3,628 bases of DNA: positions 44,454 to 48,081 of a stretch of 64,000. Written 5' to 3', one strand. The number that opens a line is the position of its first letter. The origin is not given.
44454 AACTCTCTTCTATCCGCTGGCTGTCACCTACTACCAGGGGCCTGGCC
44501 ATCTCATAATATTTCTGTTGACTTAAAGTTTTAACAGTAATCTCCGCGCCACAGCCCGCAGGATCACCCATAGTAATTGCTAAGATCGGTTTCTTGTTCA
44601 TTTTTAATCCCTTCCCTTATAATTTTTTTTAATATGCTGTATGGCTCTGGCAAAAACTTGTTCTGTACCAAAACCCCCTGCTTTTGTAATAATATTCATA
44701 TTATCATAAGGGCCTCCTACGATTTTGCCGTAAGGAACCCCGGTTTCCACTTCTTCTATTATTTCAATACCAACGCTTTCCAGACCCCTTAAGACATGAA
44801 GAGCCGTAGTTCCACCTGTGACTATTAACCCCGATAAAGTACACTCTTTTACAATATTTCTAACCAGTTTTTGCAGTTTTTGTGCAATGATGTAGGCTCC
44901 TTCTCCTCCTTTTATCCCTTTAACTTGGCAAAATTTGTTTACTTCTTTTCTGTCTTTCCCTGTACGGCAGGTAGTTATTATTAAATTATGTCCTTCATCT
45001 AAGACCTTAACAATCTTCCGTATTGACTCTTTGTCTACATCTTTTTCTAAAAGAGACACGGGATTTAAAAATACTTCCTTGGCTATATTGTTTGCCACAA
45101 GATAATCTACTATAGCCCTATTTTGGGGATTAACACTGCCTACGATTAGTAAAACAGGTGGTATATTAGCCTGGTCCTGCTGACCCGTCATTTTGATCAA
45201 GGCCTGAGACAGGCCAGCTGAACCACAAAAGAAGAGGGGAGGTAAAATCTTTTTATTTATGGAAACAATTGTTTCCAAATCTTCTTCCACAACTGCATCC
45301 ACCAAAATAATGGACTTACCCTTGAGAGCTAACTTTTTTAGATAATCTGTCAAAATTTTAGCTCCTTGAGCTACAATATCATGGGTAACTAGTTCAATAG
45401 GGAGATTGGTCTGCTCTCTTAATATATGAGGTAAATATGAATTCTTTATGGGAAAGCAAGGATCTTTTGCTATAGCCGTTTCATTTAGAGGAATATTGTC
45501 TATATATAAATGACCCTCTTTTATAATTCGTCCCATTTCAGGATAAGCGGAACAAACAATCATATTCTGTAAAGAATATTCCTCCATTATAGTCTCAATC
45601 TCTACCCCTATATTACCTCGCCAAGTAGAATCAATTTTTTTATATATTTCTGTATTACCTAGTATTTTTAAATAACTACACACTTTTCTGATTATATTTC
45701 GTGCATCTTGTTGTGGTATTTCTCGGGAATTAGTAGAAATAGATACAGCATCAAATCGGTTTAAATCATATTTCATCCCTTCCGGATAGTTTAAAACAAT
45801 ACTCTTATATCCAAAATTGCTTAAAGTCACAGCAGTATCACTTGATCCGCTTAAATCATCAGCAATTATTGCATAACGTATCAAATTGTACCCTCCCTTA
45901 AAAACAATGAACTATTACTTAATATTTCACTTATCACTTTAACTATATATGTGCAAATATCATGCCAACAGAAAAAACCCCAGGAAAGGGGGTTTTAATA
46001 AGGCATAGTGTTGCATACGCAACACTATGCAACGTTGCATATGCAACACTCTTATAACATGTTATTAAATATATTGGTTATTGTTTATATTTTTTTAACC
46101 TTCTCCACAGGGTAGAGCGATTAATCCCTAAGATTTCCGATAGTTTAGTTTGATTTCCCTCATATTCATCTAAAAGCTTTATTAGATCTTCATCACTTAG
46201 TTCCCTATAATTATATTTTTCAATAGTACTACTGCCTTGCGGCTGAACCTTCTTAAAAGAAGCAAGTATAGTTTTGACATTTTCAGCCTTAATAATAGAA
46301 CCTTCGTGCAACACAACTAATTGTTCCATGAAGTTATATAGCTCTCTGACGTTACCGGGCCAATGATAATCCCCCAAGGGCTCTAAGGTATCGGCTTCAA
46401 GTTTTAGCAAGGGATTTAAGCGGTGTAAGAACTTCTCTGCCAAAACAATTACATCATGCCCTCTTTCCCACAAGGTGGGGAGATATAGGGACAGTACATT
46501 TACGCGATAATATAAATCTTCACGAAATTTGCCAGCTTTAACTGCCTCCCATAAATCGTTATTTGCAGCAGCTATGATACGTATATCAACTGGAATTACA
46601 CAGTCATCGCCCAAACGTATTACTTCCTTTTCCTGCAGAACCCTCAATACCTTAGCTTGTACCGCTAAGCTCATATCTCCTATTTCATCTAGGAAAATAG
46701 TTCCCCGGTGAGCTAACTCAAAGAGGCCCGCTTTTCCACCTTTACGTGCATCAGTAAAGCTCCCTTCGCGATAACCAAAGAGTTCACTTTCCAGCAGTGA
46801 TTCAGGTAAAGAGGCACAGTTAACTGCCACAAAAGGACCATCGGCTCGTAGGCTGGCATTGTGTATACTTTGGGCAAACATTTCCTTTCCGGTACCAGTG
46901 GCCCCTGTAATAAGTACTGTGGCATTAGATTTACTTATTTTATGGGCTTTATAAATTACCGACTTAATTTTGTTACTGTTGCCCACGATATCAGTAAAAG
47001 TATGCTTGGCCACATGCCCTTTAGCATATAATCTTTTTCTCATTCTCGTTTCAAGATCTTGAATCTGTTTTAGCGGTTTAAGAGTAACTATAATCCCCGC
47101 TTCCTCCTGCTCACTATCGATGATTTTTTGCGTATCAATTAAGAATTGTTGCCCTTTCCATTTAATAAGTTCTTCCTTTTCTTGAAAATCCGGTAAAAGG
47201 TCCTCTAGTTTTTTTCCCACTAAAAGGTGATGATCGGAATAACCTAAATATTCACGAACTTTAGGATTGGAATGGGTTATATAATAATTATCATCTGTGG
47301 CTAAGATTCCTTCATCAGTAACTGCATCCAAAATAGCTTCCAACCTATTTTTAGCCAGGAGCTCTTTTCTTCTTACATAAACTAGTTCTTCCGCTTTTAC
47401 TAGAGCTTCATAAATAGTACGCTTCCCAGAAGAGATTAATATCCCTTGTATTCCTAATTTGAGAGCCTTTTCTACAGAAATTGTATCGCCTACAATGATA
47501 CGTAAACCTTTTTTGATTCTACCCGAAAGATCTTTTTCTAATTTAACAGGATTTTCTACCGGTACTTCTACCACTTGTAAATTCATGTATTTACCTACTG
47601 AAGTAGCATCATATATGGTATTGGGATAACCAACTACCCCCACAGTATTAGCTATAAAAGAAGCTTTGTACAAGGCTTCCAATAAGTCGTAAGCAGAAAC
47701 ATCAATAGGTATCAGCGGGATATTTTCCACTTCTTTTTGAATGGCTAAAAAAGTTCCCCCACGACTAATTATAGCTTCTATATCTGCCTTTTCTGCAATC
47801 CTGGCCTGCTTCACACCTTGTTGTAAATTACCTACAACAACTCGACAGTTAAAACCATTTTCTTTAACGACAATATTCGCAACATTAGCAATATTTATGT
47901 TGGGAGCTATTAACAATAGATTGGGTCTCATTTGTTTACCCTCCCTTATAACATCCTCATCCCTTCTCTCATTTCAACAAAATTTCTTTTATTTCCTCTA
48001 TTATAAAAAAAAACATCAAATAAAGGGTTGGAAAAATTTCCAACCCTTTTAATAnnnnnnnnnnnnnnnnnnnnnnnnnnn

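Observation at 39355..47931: Sigma-54-controlled acid-sugar operon combining a DUF1537 kinase and PdxA2 with a LarA-type (nickel-pincer) racemase/epimerase and a TRAP transporter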

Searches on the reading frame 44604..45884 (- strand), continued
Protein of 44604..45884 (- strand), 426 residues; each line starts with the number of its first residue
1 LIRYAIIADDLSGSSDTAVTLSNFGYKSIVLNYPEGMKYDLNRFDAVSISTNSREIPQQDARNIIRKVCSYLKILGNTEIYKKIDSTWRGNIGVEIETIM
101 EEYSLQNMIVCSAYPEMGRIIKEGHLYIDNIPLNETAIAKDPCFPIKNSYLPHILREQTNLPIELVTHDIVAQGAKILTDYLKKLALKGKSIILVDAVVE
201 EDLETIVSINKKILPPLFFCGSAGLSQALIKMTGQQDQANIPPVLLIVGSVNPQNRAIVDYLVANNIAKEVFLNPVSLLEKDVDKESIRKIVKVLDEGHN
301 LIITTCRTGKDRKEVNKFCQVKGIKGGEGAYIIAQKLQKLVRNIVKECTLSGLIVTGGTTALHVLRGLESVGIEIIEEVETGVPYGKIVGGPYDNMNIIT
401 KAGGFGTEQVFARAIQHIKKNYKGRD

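Call 93: find_encoding_contigs(protein=P0158, flank=8000, max_places=1)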
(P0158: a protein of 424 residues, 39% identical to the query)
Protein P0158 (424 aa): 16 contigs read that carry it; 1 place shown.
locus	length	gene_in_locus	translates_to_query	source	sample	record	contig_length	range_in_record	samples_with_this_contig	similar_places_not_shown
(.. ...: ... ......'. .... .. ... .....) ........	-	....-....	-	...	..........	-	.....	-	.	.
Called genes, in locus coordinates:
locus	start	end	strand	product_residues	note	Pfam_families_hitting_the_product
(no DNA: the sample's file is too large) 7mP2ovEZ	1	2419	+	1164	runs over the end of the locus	PF04773:FecR, PF23914:TPR_CcmH_CycH (faint), PF07719:TPR_2 (faint), PF12895:ANAPC3 (faint), PF13428:TPR_14 (faint), PF14559:TPR_19 (faint), PF25062:ARM_TT21_N (faint)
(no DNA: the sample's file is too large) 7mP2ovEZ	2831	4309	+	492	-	PF00512:HisKA, PF02518:HATPase_c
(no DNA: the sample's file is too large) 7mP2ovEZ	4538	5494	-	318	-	PF08885:GSCFA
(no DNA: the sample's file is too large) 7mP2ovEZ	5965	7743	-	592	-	PF03600:CitMHS, PF02080:TrkA_C (faint)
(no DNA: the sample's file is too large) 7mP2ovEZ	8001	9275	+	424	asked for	PF07005:SBD_N, PF17042:NBD_C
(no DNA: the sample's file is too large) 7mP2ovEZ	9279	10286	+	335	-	PF04166:PdxA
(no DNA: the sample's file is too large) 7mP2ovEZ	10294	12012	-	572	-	PF14559:TPR_19 (weak), PF13414:TPR_11, PF13424:TPR_12, PF13432:TPR_16, PF14559:TPR_19, PF13414:TPR_11, PF13432:TPR_16, PF14559:TPR_19, +14 more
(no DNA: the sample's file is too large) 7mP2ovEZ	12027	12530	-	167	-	PF00072:Response_reg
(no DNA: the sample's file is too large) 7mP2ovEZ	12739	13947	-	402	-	PF00072:Response_reg, PF00512:HisKA, PF02518:HATPase_c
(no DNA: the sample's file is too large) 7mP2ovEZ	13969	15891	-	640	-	PF03958:Secretin_N, PF00263:Secretin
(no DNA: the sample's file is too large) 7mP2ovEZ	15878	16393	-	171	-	-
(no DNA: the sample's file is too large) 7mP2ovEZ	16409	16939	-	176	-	PF04350:PilO, PF10741:T2SSM_b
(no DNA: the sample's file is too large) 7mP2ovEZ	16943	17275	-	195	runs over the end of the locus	PF05137:PilN (weak)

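Call 95: search_protein_families(library=ncbifam, proteins=[L089:10326-11357:+, L089:13255-14169:+, L089:12578-13054:+, L091:13233-14318:+, L089:9287-10297:+, L089:11419-12441:+], max_evalue=1e-8)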
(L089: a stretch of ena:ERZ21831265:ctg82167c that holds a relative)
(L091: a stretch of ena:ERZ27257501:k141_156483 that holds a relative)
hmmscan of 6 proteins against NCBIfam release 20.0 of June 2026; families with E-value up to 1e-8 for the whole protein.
L089:10326-11357:+ (343 aa): 20 families
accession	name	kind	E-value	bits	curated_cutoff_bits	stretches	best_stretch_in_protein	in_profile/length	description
NF003808.0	PRK05396.1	equivalog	1.2e-116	389.3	380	1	1-342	1-339/341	L-threonine 3-dehydrogenase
TIGR00692.1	tdh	equivalog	4.1e-116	387.7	458.35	1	5-341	3-338/340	L-threonine 3-dehydrogenase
NF041097.1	keto_inos_dh_IolM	equivalog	6.2e-74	249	450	1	8-342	35-388/389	scyllo-inosose 3-dehydrogenase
NF007375.0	PRK09880.1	equivalog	9.4e-53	179.1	469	1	11-333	14-332/344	L-idonate 5-dehydrogenase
NF007489.0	PRK10083.1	equivalog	1.2e-51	175.7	376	1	9-335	8-327/339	Zn-dependent oxidoreductase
NF010344.0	PRK13771.1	subfamily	2.9e-43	148.1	349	1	1-342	1-332/334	putative alcohol dehydrogenase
NF006940.0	PRK09422.1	equivalog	6.7e-43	146.9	344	1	1-335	1-326/338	alcohol dehydrogenase AdhP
NF007642.0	PRK10309.1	equivalog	6.1e-42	144.1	550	1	1-341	1-344/347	galactitol-1-phosphate 5-dehydrogenase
TIGR03366.1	HpnZ_proposed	hypoth_equivalog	8.5e-36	123.7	328.1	1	21-290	1-280/315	putative phosphonate catabolism associated alcohol dehydrogenase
NF041172.1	AcrlCoa_red_Thmprot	equivalog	1.3e-35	122.9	500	1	1-341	1-332/334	acryloyl-CoA reductase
TIGR02818.1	adh_III_F_hyde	equivalog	2.5e-34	118.9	543.95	2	120-340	138-365/368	S-(hydroxymethyl)glutathione dehydrogenase/class III alcohol dehydrogenase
TIGR03989.1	Rxyl_3153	subfamily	3.6e-34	118.6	440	2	2-110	3-107/370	NDMA-dependent alcohol dehydrogenase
TIGR03451.1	mycoS_dep_FDH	equivalog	8.1e-32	110.4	512.9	1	2-334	3-349/358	S-(hydroxymethyl)mycothiol dehydrogenase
TIGR03201.1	dearomat_had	equivalog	5.5e-31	107.9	338.65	1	13-329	11-334/349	6-hydroxycyclohex-1-ene-1-carbonyl-CoA dehydrogenase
NF047908.1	AldhRedAhr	equivalog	2.5e-28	98.9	470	1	5-337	8-328/335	NADPH-dependent aldehyde reductase Ahr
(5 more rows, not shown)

L089:13255-14169:+ (304 aa): 10 families
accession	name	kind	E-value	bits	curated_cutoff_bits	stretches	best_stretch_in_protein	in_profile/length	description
NF008592.0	PRK11559.1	equivalog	1.8e-93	313.1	397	1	5-299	3-296/296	2-hydroxy-3-oxopropionate reductase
TIGR01505.1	tartro_sem_red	equivalog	2.8e-90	302.5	340.75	1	6-297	1-291/291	2-hydroxy-3-oxopropionate reductase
TIGR01692.1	HIBADH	equivalog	1.1e-74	251.4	291.6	1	9-289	1-287/288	3-hydroxyisobutyrate dehydrogenase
NF043037.1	ThreonDh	equivalog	2.6e-69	233.9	350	1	4-297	2-292/297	L-threonate dehydrogenase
NF011633.0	PRK15059.1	equivalog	1.7e-68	231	451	1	6-293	2-287/292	2-hydroxy-3-oxopropionate reductase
NF012005.0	PRK15461.1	equivalog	7e-63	212.6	348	1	5-296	2-293/298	sulfolactaldehyde 3-reductase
NF007161.0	PRK09599.1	subfamily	3.6e-26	92.1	271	1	6-193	2-191/302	NADP-dependent phosphogluconate dehydrogenase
TIGR00872.1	gnd_rel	equivalog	4.3e-21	75.4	297.2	1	6-200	2-196/299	phosphogluconate dehydrogenase (NAD(+)-dependent, decarboxylating)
NF006765.0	PRK09287.1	equivalog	2e-20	73.1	413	1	4-178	3-186/476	NADP-dependent phosphogluconate dehydrogenase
TIGR00873.1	gnd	equivalog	1.3e-17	63.8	426.7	1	6-179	1-183/467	decarboxylating NADP(+)-dependent phosphogluconate dehydrogenase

L089:12578-13054:+ (158 aa): 0 families

L091:13233-14318:+ (361 aa): 20 families
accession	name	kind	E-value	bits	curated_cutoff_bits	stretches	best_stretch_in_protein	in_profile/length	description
TIGR00692.1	tdh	equivalog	5.7e-60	203.1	458.35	1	14-350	10-330/340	L-threonine 3-dehydrogenase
NF003808.0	PRK05396.1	equivalog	4.2e-59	200.1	380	1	12-350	10-330/341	L-threonine 3-dehydrogenase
NF041097.1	keto_inos_dh_IolM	equivalog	1.3e-50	172.2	450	1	6-349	31-378/389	scyllo-inosose 3-dehydrogenase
NF007375.0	PRK09880.1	equivalog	3.1e-37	128.1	469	1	30-354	25-336/344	L-idonate 5-dehydrogenase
TIGR03366.1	HpnZ_proposed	hypoth_equivalog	5.2e-32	111.3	328.1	1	31-340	4-314/315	putative phosphonate catabolism associated alcohol dehydrogenase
NF007642.0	PRK10309.1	equivalog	1.4e-31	110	550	1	4-341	1-326/347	galactitol-1-phosphate 5-dehydrogenase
NF010344.0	PRK13771.1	subfamily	1.4e-31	109.7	349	1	12-359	10-331/334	putative alcohol dehydrogenase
NF007489.0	PRK10083.1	equivalog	4.1e-31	108.2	376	1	14-352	11-327/339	Zn-dependent oxidoreductase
NF006940.0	PRK09422.1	equivalog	2e-29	102.7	344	1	30-334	22-309/338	alcohol dehydrogenase AdhP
NF041172.1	AcrlCoa_red_Thmprot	equivalog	7.6e-29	100.7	500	1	16-353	14-326/334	acryloyl-CoA reductase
TIGR03989.1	Rxyl_3153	subfamily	2.4e-28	99.5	440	1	30-346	24-356/370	NDMA-dependent alcohol dehydrogenase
TIGR02818.1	adh_III_F_hyde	equivalog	8.5e-23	81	543.95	1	32-348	26-356/368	S-(hydroxymethyl)glutathione dehydrogenase/class III alcohol dehydrogenase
TIGR03451.1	mycoS_dep_FDH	equivalog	2.8e-21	75.7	512.9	1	14-346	13-344/358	S-(hydroxymethyl)mycothiol dehydrogenase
TIGR02819.1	fdhA_non_GSH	equivalog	3e-21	75.5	636.95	1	6-243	5-251/397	formaldehyde dehydrogenase, glutathione-independent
NF047908.1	AldhRedAhr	equivalog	8.1e-20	71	470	1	26-306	22-283/335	NADPH-dependent aldehyde reductase Ahr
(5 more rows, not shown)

L089:9287-10297:+ (336 aa): 7 families
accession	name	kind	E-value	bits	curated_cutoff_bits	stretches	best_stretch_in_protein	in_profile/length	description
NF002992.0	PRK03743.1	equivalog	3.6e-112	374.9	470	1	2-330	2-329/333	4-hydroxythreonine-4-phosphate dehydrogenase PdxA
TIGR00557.1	pdxA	equivalog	6.5e-101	337.9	290.35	1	7-329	2-320/320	4-hydroxythreonine-4-phosphate dehydrogenase PdxA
NF002891.0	PRK03371.1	equivalog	4.8e-97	325.1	583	1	6-329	4-326/326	D-threonate 4-phosphate dehydrogenase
NF003699.0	PRK05312.1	equivalog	1.3e-86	291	378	1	5-332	5-336/340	4-hydroxythreonine-4-phosphate dehydrogenase PdxA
NF002744.0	PRK02746.1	equivalog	7.6e-74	248.9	425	1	3-331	8-342/346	4-hydroxythreonine-4-phosphate dehydrogenase PdxA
NF002520.0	PRK01909.1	equivalog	1e-69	235.4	476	1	3-332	4-326/329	4-hydroxythreonine-4-phosphate dehydrogenase PdxA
NF003040.0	PRK03946.1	equivalog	3.6e-53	180.9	376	1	6-329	3-304/307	4-hydroxythreonine-4-phosphate dehydrogenase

L089:11419-12441:+ (340 aa): 2 families
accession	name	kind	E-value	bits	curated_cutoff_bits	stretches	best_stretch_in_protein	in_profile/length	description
TIGR00787.1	dctP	subfamily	3.5e-77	259.3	175.05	1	39-293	2-255/257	DctP family TRAP transporter solute-binding subunit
NF037995.1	TRAP_S1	subfamily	4.6e-64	216.4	50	1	37-307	1-270/271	TRAP transporter substrate-binding protein DctP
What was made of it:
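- The nearest kinase orthologues are followed by an L-threonine-3-dehydrogenase-like gene (call 95).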

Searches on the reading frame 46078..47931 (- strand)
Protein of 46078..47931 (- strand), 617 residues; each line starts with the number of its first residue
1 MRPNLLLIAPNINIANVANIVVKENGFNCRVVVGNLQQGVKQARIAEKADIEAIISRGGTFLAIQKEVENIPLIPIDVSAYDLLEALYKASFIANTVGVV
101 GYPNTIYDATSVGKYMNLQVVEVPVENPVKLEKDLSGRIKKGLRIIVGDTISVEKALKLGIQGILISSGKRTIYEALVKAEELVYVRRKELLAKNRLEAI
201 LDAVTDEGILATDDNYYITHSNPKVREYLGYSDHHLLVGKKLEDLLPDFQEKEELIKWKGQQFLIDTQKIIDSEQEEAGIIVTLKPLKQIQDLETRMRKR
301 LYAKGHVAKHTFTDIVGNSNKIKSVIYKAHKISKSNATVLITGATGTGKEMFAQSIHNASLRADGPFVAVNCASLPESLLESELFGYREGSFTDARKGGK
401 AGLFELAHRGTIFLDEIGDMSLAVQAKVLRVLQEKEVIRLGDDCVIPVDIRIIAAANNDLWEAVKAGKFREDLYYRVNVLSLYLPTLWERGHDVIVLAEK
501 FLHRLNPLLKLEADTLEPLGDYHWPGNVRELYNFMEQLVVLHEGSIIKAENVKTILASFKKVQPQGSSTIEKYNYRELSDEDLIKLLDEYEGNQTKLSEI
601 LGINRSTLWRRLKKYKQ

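Call 3: search_protein_families(library=pfam, proteins=[window:46078-47931:-])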
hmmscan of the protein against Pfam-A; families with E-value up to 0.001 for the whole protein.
window:46078-47931:- (617 aa): 9 families
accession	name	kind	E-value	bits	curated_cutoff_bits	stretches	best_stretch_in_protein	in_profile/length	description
PF00158.32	Sigma54_activat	-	5.6e-68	228.3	20.2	1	315-482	1-167/168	Sigma-54 interaction domain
PF06506.16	PrpR_N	-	1.1e-36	126.4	29.1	1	25-190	3-167/167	Propionate catabolism activator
PF14532.12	Sigma54_activ_2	-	4.6e-17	63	25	1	316-487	1-138/138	Sigma-54 interaction domain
PF25601.1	AAA_lid_14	-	1.4e-15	57.3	27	1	489-562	2-80/87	AAA+ ATPase lid domain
PF02954.25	HTH_8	-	6.6e-10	39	22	1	583-615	10-42/42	Bacterial regulatory protein, Fis family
PF07728.20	AAA_5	-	5.9e-06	26.8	22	1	339-458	2-123/139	AAA domain (dynein-related subfamily)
PF01078.27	Mg_chelatase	-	2e-05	24.5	20.3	0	400-457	98-157/207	Magnesium chelatase, subunit ChlI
PF13188.13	PAS_8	-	3.7e-05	23.9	21.8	1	195-254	1-55/65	PAS domain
PF00989.32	PAS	-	0.00025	21.4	22.6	1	196-253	2-59/113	PAS fold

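Call 4: search_protein_families(library=ncbifam, proteins=[window:46078-47931:-])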
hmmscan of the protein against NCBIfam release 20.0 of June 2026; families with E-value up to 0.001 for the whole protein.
window:46078-47931:- (617 aa): 30 families (the best 25 are shown)
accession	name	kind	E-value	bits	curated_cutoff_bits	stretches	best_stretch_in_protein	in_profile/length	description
TIGR02329.1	propionate_PrpR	equivalog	8.5e-113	377.7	499.2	1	18-614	30-526/526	propionate catabolism operon regulatory protein PrpR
NF041552.1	TF_PrdR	equivalog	1.9e-108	363.3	795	1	193-616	132-577/577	sigma-54 dependent transcriptional regulator PrdR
NF011953.0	PRK15424.1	equivalog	2.6e-105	353.1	703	2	302-615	208-534/538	propionate catabolism operon regulatory protein PrpR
TIGR01817.1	nifA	equivalog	9.1e-90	301.9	528.85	1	287-553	170-439/534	nif-specific transcriptional activator NifA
TIGR02915.1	PEP_resp_reg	equivalog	1.2e-87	294.6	502.6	1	285-616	114-443/445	PEP-CTERM-box response regulator transcription factor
NF008469.0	PRK11361.1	equivalog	2.8e-87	293.3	714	1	303-615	133-454/461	acetoacetate metabolism transcriptional regulator AtoC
NF003451.0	PRK05022.1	equivalog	7.9e-84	282.2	476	1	283-563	158-442/512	nitric oxide reductase transcriptional regulator NorR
NF038308.1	RNA_repair_RtcR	equivalog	3.4e-82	277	650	1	280-596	150-492/530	RNA repair transcriptional activator RtcR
TIGR01818.1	ntrC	equivalog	1.7e-79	267.8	558.6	1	309-575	130-399/463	nitrogen regulation protein NR(I)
NF050807.1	TransRegFlbDCaul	equivalog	6.6e-78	262.6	750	1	313-616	118-439/454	sigma-54-dependent transcriptional regulator FlbD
NF008485.2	PRK11388.1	equivalog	1.9e-75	254.4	551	1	194-616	209-636/643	dihydroxyacetone kinase operon transcriptional regulator DhaR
NF011695.0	PRK15115.1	equivalog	2.1e-75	254.2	763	1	313-614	135-435/445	two-component system response regulator GlrR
NF008085.0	PRK10820.1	equivalog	3.1e-74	250.5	576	1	250-615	144-510/520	transcriptional regulator TyrR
NF041946.1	LuxO_transreg_Vib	equivalog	4.3e-72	243.4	800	1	304-572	124-397/463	quorum-sensing sigma-54 dependent transcriptional regulator LuxO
NF011958.0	PRK15429.1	equivalog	7.5e-72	242.9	830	1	310-615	376-684/692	formate hydrogenlyase transcriptional activator FlhA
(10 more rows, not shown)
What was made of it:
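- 46078..47931 (-): Sigma-54 enhancer-binding activator (PrpR_N sensor, PAS, AAA+, lid, Fis-type HTH). Its sigma-54 contact loop reads GSFTDA instead of GAFTGA. Pfam and NCBIfam hits (calls 3, 4).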
